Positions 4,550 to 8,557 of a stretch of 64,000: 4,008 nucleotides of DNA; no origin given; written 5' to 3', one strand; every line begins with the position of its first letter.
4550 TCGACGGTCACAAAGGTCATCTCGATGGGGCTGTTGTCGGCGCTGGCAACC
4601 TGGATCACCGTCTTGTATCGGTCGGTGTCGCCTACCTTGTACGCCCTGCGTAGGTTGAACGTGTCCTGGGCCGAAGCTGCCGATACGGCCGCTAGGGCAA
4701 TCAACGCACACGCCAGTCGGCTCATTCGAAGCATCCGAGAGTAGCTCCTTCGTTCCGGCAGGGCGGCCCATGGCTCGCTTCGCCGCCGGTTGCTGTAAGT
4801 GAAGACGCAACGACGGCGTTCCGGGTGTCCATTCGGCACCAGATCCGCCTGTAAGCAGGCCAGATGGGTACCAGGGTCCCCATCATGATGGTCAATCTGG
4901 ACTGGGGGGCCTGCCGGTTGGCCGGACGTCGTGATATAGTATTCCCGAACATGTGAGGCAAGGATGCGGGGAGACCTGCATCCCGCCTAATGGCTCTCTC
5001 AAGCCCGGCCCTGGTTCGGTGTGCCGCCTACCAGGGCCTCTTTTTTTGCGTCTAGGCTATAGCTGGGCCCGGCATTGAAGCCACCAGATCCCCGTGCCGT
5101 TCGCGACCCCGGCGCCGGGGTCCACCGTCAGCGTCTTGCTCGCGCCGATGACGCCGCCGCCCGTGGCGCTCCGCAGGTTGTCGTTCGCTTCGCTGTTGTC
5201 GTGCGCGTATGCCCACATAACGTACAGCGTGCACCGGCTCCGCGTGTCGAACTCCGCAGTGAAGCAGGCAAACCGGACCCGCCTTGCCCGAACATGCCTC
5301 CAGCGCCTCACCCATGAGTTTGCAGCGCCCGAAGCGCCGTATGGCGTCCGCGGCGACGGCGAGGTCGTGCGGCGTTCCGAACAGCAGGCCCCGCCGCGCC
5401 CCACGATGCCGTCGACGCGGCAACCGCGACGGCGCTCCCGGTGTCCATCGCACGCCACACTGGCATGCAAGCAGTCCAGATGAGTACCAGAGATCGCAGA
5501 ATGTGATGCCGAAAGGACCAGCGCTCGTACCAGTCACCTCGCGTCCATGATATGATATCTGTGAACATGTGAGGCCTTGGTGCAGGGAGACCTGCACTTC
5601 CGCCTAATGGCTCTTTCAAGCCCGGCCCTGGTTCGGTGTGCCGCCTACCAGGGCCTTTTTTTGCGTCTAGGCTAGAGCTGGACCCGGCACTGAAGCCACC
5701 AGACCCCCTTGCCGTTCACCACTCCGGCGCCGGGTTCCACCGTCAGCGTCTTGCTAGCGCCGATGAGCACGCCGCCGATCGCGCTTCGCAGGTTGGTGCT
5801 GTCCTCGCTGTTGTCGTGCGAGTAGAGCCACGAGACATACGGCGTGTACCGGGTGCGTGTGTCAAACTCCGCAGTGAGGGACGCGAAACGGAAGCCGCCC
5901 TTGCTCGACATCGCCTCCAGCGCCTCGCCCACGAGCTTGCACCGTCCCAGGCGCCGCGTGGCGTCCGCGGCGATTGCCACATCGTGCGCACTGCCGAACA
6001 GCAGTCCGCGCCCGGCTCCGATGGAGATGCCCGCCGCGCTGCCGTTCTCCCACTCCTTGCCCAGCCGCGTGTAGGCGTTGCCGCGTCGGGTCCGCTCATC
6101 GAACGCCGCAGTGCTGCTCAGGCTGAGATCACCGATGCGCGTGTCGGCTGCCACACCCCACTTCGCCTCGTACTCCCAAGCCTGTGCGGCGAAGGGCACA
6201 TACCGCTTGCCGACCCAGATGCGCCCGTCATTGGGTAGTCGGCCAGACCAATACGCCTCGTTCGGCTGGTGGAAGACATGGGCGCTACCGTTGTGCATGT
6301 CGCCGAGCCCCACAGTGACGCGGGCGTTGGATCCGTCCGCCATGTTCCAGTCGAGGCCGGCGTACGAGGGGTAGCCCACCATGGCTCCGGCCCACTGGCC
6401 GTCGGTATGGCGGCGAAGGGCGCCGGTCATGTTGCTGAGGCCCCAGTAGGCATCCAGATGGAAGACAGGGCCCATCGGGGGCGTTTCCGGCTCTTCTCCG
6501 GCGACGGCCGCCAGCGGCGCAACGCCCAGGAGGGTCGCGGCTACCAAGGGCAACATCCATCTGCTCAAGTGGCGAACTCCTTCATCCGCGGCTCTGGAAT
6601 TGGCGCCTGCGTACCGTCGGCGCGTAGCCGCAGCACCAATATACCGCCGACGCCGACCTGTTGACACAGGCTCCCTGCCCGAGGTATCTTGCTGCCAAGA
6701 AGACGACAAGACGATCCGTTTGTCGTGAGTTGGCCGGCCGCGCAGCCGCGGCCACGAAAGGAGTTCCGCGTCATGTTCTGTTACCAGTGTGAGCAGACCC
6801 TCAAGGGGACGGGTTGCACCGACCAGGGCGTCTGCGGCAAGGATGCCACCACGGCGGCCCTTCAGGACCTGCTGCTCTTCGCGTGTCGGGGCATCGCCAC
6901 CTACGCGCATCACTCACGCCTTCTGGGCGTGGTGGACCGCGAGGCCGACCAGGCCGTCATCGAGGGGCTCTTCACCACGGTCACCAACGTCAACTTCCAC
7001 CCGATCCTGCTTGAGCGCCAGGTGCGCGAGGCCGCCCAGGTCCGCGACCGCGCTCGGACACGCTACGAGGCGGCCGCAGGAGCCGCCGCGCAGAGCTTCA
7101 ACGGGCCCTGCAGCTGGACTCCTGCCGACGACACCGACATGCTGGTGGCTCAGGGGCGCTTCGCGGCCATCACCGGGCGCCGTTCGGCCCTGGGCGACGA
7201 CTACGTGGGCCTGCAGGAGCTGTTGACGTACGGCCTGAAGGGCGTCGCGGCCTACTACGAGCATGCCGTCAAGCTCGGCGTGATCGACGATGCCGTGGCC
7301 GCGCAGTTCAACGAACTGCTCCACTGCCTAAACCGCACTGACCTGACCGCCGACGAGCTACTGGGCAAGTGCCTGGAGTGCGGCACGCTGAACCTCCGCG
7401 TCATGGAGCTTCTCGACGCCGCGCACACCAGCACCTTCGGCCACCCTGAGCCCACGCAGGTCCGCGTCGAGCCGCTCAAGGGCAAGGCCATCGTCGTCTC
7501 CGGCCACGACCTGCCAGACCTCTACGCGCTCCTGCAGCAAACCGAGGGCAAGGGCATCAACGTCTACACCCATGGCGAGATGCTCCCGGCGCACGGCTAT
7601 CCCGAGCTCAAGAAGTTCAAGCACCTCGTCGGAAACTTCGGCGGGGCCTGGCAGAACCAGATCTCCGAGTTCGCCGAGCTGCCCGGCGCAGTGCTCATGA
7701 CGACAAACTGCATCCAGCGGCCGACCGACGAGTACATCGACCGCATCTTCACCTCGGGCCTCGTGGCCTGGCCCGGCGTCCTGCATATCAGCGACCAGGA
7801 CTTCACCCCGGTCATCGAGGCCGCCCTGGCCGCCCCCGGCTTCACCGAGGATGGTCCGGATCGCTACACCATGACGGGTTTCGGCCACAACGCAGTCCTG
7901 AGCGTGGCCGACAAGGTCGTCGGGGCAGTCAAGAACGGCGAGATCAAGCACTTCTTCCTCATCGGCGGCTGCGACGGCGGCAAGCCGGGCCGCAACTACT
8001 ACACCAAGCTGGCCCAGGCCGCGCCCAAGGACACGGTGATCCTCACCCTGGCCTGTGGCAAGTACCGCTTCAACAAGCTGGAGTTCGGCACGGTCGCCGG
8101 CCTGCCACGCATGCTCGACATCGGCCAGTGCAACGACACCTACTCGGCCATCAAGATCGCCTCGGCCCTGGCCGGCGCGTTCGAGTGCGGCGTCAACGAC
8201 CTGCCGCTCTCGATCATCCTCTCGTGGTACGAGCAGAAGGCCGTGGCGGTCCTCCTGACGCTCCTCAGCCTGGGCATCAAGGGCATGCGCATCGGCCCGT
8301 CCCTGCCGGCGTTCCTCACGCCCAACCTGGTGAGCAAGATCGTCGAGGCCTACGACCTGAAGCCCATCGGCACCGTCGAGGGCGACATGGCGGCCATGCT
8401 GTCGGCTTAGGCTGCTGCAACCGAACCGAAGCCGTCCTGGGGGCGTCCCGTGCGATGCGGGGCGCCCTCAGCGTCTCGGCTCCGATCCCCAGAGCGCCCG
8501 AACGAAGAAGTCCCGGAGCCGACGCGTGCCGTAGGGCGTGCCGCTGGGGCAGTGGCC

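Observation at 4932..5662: Duplicated ~100-nt structured RNA candidate with its own promoter, GNRA hairpin, terminator and base-pair-preserving changes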

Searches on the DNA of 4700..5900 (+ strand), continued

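Call 66: search_with_rna_model(model_id=R2, sources=[window, L004, L006, L007, L008, L009, L010, L011, L012, L013, L014, L015, L016, L018, L019, L020, L021, L022, L023, L024, L025, L026, L027, L028, L029, L030, L031, L032, L033, L034, L035, L039, L040, L041, L042], max_evalue=5)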
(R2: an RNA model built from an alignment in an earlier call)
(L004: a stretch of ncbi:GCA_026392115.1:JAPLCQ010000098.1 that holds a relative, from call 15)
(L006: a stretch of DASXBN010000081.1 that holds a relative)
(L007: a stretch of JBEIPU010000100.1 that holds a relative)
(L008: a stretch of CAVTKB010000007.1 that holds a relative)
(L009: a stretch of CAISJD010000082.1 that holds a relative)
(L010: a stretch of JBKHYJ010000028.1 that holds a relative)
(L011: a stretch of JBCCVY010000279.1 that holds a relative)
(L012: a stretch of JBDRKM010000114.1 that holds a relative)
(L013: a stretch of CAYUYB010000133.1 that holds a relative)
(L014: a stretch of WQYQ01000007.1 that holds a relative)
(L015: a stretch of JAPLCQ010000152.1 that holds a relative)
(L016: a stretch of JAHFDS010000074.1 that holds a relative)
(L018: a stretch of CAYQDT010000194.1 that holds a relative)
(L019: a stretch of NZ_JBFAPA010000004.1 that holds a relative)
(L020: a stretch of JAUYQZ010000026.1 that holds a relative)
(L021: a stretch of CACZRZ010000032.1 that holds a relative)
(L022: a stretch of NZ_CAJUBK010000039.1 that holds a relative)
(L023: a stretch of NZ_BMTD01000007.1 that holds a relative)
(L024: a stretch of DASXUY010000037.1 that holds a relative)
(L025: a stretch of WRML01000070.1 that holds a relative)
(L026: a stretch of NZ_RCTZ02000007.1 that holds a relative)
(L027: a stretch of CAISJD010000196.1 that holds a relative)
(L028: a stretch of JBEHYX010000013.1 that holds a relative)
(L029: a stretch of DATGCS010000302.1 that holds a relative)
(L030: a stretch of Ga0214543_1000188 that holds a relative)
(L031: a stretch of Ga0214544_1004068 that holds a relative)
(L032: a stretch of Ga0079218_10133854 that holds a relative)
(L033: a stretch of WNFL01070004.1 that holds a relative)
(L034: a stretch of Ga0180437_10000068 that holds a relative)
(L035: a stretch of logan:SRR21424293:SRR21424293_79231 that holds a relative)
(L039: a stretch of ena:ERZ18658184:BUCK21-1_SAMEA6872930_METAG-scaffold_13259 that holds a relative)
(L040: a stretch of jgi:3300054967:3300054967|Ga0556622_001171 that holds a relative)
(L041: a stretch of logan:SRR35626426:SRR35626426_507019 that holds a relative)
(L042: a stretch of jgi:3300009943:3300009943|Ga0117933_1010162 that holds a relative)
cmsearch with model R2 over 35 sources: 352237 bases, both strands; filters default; matches with E-value up to 5: 14.
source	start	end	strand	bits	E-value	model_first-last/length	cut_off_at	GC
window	5563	5665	+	119.7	3e-27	1-103/103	no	0.6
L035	1597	1698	-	119.2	4.1e-27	1-103/103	no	0.59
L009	7236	7337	-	117.5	1.1e-26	1-103/103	no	0.61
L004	11166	11268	-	117.2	1.3e-26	1-103/103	no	0.58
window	4947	5048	+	114.7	5.3e-26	1-103/103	no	0.61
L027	4195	4302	+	110.4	6.4e-25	1-103/103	no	0.65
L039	256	363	-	110.1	7.4e-25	1-103/103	no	0.65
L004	10902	11005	-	99.5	3.3e-22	1-103/103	no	0.62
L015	5215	5323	+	92.6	1.8e-20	1-103/103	no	0.61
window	35242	35369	+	12.9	1.3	1-103/103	no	0.7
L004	9824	9853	-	12.6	1.6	63-92/103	no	0.73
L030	708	831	-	11.7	2.6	1-103/103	no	0.47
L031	6537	6660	+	11.7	2.6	1-103/103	no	0.47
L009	3043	3138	+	11.5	3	1-103/103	no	0.73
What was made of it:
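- Tried and rejected: A second model built from all nine copies found no further members (call 66).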

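Call 69: search_with_rna_model(model_id=R2, sources=[L045, L046], max_evalue=5, filters=off)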
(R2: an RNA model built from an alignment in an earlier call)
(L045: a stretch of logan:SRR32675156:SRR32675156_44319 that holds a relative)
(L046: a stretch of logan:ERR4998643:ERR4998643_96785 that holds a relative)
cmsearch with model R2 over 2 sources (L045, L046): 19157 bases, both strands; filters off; matches with E-value up to 5: 6.
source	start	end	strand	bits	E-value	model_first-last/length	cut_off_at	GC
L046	5028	5153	-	10.3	0.33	1-103/103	no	0.68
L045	804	825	+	9.7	0.47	67-88/103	no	0.86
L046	5938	5967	+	8.9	0.74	63-92/103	no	0.8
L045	5234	5259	-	7.1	2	65-90/103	no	0.88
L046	3995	4014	+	6.8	2.5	68-87/103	no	0.85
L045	4363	4430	+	6.2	3.4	1-103/103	no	0.71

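Call 70: search_rna_families(source=window, start=4940, end=5055, threshold=evalue, max_evalue=10)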
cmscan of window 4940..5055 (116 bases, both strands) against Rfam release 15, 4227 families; matches with E-value up to 10: 3.
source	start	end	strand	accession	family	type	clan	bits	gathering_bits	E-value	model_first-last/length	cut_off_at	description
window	4993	5053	+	RF00236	ctRNA_pGA1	Gene; antisense;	-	17.8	45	0.11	1-79/79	no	ctRNA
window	4955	4989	+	RF03836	mir-3547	Gene; miRNA;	-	14.2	77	3.4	1-88/88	no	mir-3547 microRNA precursor family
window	4940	4994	+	RF02615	BSR0626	Gene; sRNA;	-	13.1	155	2.8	72-128/128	5'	Brucella sRNA 0626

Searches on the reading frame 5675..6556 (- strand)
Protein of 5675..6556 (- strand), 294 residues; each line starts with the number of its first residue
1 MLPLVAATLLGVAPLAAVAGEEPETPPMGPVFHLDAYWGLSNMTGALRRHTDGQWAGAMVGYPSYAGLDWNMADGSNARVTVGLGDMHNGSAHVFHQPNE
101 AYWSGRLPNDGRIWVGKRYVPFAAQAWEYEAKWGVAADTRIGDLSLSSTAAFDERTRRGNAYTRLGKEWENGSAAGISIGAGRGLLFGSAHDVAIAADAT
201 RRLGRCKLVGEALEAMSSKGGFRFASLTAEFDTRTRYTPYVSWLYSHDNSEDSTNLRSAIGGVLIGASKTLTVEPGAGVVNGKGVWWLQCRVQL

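Call 13: search_protein_families(library=pfam, proteins=[window:5675-6556:-], max_evalue=1)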
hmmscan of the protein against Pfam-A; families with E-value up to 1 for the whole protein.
window:5675-6556:- (294 aa): 0 families

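Call 14: find_homologous_proteins(query=window:5675-6556:-)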
Query window:5675-6556:- (294 aa): 5 proteins with E <= 0.001 among 8000 candidates.
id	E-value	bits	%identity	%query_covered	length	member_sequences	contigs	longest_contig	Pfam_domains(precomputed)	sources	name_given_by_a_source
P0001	8.9e-197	671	100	100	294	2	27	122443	-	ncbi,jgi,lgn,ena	jgi:hypothetical protein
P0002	8.4e-161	552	81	100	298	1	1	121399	-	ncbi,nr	ncbi:MAG: hypothetical protein NT029_14045 [Armatimonadetes bacterium]|nr:hypothetical protein [Arma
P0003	7.8e-157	539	78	100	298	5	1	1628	-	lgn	-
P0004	1.2e-35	141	75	30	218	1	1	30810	-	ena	-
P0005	2.5e-24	104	34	80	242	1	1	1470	-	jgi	jgi:hypothetical protein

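Call 15: find_encoding_contigs(protein=P0002, flank=10000, max_places=4)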
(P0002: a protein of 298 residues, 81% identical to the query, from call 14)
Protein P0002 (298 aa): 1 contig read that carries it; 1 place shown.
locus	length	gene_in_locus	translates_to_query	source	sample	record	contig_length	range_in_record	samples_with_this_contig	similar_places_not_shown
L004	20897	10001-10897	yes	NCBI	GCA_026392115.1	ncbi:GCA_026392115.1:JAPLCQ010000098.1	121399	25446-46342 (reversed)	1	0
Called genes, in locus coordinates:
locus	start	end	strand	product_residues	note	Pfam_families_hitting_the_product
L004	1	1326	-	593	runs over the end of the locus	PF02836:Glyco_hydro_2_C (weak)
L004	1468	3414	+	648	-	PF20581:DUF6785, PF20580:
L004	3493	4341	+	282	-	-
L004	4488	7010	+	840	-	PF01847:VHL, PF00930:DPPIV_N, PF02129:Peptidase_S15 (faint), PF00326:Peptidase_S9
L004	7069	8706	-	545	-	PF03063:Prismane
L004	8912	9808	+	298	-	-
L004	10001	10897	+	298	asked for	-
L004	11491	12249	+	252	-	-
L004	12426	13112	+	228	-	-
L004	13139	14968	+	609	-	PF23023:Anti-Pycsar_Apyc1 (faint), PF00753:Lactamase_B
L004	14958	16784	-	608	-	PF13522:GATase_6, PF13537:GATase_7, PF00733:Asn_synthase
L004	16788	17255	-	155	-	PF13471:Transglut_core3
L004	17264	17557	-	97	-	PF05402:PqqD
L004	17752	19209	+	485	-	PF01663:Phosphodiest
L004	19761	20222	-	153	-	-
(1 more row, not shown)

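Call 16: find_encoding_contigs(protein=P0003, flank=10000, max_places=4)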
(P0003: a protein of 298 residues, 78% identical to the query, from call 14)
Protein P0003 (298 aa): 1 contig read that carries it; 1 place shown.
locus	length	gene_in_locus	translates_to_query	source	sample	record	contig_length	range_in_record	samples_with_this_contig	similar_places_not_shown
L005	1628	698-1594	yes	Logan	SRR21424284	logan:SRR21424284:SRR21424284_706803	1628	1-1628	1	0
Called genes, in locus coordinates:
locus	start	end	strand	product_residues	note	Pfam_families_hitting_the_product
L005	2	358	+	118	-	?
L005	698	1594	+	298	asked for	-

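Call 57: predict_structure(alignment_id=A6)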
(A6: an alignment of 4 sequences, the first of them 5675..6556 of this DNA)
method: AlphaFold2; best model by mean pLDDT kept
length: 294 residues; sequences in the alignment: 4
mean_pLDDT: 36.8   pTM: 0.39
mean pLDDT of the five models: 36.8, 31.0, 28.9, 28.5, 27.9
residues with pLDDT >= 90: 0; 70-90: 0; 50-70: 56; < 50: 238
segments of 3 or more residues with pLDDT < 50: 1-141, 146-155, 183-191, 219-229, 232-248, 250-294
pLDDT, mean of each block of 10 residues (from residue 1): 33 29 29 26 22 23 37 42 34 30 36 32 23 29 48 48 53 54 44 52 54 51 48 39 41 30 24 32 31 26
secondary structure, 60 per line:
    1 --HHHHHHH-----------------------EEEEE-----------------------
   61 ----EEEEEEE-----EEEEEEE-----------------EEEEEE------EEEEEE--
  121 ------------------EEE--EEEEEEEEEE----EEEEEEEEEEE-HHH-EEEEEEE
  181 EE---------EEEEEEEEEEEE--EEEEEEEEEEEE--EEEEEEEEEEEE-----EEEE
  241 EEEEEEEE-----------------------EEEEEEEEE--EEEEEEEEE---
elements in order: H3-9 E33-37 E65-71 E77-83 E101-106 E113-118 E139-141 E144-153 E158-168 E174-182 E192-203 E206-217 E220-231 E237-248 E272-280 E283-291
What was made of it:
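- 5672..6556 (-): Intact secreted beta-rich gene (294 aa), convergent with W2. Its stop codon lies 9 nt beyond the U run of W2. The AlphaFold2 model is all-beta but has mean pLDDT 36.8 (call 57).
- On Porin or outer-membrane beta-barrel (the neighbouring gene): The AlphaFold2 model is all-beta, but its mean pLDDT of 36.8 is too low for a fold search (call 57).
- Tried and rejected: The structure model was too poor for a fold search (call 57).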

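Call 58: search_solved_structures(query=A6, max_evalue=1)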
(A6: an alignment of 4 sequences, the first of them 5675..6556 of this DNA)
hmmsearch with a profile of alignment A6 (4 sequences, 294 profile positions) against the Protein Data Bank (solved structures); distinct sequences matched with E-value up to 1: 0.

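Call 59: search_protein_families(library=ncbifam, proteins=[window:5675-6556:-], max_evalue=1)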
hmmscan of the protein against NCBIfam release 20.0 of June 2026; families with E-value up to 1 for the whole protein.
window:5675-6556:- (294 aa): 0 families
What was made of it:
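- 5672..6556 (-): No Pfam, NCBIfam or PDB match (calls 13, 58, 59).
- On Porin or outer-membrane beta-barrel (the neighbouring gene): Pfam, NCBIfam and PDB sequence searches found nothing (calls 13, 58, 59).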

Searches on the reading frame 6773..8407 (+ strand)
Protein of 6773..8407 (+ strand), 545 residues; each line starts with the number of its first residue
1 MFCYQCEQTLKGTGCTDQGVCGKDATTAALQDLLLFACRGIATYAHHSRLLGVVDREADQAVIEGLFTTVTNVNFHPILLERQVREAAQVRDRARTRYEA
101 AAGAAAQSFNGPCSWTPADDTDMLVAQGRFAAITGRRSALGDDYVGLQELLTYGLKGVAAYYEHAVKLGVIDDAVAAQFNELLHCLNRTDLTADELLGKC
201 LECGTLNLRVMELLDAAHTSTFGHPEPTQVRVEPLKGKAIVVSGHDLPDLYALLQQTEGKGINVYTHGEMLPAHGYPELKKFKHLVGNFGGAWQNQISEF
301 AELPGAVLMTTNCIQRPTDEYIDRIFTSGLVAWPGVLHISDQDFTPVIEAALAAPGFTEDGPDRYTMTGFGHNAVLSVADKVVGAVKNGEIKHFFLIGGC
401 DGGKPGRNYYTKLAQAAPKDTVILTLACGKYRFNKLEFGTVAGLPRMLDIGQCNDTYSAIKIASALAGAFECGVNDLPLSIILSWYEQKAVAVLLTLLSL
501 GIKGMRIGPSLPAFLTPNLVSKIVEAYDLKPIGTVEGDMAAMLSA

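Call 11: find_encoding_contigs(protein=window:6773-8407:+, flank=10000, max_places=10)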
Protein window:6773-8407:+ (545 aa): 14 contigs read that carry it; 6 places shown.
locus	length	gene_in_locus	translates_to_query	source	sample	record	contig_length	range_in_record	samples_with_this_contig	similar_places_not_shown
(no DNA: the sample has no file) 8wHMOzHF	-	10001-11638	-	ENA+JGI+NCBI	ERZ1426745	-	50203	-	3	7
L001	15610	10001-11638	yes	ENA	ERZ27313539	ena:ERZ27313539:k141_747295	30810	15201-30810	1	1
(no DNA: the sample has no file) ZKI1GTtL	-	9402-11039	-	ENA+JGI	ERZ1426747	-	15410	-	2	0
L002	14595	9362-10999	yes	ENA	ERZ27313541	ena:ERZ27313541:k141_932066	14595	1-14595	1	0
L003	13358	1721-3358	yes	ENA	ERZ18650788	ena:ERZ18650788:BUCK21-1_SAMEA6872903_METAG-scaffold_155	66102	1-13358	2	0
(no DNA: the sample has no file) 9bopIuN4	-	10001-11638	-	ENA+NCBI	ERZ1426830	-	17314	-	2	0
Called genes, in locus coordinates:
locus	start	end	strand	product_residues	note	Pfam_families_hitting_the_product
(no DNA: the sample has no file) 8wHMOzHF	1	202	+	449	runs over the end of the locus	PF00254:FKBP_C (weak), PF00023:Ank (faint), PF13606:Ank_3 (faint), PF12796:Ank_2, PF13857:Ank_5 (faint), PF13637:Ank_4 (weak)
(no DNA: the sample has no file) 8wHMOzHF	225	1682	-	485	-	PF01663:Phosphodiest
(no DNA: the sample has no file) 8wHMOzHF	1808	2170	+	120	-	PF05402:PqqD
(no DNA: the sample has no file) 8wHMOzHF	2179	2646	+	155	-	PF13471:Transglut_core3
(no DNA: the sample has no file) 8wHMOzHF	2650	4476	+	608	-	PF13537:GATase_7, PF13522:GATase_6, PF00733:Asn_synthase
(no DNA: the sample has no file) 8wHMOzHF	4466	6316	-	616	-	PF00753:Lactamase_B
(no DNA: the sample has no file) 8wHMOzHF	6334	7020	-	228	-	-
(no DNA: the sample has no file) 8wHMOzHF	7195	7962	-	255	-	-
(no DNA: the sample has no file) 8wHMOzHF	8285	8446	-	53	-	-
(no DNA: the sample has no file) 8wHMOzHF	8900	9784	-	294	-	-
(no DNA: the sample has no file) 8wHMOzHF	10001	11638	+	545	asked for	PF03063:Prismane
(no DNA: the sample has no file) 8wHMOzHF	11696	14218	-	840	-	PF01847:VHL, PF00930:DPPIV_N, PF02129:Peptidase_S15 (faint), PF00326:Peptidase_S9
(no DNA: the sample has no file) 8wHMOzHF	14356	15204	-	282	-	-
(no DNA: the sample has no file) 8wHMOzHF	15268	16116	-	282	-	-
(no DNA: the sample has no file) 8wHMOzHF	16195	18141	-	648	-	PF20581:DUF6785, PF20580:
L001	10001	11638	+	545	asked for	PF03063:Prismane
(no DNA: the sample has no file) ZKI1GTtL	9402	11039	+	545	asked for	PF03063:Prismane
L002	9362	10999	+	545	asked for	PF03063:Prismane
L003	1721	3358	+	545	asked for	PF03063:Prismane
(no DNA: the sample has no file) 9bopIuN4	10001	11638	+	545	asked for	PF03063:Prismane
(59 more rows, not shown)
